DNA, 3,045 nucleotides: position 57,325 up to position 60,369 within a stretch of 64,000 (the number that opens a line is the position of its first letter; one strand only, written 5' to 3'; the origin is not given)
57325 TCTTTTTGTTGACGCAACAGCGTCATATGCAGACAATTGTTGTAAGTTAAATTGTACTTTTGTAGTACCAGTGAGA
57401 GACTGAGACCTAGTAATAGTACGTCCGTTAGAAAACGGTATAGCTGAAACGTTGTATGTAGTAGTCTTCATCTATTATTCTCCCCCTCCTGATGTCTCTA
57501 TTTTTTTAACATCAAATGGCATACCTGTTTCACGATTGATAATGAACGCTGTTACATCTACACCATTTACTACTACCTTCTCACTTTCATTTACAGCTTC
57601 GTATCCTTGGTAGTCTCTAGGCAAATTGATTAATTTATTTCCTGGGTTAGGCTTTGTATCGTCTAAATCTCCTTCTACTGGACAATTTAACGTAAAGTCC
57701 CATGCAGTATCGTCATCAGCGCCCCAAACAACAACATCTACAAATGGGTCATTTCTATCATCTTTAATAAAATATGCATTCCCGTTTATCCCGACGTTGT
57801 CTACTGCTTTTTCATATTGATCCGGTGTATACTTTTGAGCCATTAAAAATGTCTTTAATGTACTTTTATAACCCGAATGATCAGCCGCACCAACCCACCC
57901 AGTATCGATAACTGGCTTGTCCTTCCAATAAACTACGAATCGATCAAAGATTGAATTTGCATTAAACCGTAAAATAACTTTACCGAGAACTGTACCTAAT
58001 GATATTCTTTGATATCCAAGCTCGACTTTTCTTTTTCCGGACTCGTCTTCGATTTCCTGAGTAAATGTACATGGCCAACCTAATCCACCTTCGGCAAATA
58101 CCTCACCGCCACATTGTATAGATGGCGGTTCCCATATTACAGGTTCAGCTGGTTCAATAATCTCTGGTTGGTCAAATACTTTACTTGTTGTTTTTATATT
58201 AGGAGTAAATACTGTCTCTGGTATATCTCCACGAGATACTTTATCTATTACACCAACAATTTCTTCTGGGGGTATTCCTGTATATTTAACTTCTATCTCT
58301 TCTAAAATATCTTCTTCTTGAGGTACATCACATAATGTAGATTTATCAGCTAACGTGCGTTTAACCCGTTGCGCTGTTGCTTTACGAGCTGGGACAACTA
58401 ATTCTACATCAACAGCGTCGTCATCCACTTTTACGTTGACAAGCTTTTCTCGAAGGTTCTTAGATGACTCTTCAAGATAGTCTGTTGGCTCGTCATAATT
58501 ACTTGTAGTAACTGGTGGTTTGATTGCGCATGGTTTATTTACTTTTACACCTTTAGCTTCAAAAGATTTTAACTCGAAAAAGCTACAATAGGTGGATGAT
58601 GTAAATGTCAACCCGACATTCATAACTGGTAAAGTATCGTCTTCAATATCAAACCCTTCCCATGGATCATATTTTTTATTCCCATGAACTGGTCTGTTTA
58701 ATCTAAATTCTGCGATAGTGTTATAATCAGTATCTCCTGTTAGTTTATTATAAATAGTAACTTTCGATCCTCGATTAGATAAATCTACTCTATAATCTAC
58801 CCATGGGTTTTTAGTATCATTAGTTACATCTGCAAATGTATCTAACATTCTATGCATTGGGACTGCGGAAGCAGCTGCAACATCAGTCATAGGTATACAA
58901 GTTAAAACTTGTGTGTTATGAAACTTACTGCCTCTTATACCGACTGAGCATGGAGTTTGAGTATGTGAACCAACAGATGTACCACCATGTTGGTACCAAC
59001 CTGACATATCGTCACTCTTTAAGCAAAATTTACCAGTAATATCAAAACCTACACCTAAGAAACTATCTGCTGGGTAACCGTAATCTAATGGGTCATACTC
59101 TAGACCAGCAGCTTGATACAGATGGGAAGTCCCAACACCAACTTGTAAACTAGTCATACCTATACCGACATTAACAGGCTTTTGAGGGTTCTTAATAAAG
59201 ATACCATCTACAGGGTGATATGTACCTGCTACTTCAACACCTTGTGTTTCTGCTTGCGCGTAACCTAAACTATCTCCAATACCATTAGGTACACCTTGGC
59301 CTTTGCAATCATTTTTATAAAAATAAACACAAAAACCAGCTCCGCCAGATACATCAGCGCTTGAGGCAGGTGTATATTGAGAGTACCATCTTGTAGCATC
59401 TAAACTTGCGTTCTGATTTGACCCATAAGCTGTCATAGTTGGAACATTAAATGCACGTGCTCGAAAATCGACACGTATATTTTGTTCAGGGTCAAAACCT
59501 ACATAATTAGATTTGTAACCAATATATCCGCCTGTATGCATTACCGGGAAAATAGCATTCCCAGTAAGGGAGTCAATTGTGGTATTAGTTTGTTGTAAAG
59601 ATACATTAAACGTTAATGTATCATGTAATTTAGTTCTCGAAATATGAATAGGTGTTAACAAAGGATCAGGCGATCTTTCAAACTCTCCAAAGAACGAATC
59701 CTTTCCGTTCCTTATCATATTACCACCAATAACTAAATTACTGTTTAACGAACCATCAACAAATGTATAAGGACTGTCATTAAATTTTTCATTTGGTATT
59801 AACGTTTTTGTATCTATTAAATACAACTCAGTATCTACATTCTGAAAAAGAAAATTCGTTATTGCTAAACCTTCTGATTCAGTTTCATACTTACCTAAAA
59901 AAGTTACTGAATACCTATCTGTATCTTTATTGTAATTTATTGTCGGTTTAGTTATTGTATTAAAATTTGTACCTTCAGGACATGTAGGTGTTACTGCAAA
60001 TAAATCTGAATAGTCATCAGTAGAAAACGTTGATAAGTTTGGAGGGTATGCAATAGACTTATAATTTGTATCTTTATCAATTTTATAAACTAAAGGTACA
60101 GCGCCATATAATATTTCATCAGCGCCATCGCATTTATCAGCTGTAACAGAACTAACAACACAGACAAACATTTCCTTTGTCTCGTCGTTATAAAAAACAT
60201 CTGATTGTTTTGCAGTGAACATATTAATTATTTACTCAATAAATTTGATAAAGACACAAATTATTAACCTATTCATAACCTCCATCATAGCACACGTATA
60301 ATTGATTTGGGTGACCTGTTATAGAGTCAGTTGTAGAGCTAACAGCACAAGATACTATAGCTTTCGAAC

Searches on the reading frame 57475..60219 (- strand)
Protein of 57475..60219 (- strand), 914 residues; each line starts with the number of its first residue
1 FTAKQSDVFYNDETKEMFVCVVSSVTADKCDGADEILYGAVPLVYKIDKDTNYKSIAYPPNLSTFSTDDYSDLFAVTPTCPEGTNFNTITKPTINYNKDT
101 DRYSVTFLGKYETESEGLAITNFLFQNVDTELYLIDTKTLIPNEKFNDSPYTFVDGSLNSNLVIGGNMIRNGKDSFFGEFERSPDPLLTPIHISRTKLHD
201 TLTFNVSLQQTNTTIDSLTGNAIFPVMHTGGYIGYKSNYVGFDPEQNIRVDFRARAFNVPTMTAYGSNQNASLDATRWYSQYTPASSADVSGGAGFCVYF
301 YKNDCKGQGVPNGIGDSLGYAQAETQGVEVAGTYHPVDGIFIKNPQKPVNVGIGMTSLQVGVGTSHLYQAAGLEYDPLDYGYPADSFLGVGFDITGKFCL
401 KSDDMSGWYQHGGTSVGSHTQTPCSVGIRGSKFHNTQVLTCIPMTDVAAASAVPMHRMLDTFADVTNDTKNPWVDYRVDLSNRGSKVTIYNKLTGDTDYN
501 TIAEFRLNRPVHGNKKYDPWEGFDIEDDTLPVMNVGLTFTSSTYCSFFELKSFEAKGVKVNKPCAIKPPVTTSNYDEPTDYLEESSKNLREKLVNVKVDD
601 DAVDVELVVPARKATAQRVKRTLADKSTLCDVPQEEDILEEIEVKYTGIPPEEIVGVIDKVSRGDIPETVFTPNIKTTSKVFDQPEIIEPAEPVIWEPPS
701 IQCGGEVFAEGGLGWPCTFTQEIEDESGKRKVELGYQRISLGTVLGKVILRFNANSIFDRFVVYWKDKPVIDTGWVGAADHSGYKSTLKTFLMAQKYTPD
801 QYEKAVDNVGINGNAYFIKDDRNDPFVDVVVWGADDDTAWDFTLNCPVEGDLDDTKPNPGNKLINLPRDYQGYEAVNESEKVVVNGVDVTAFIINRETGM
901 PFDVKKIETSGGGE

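Call 21: search_protein_families(library=pfam, proteins=[window:57475-60219:-], max_evalue=0.001)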
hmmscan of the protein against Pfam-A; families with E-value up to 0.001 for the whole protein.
window:57475-60219:- (914 aa): 0 families

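Call 29: search_dna_similar(query=window:57475-60219:-, collection=phages, mode=protein, max_rows=12)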
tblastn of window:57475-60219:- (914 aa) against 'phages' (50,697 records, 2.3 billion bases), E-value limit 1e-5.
No match.
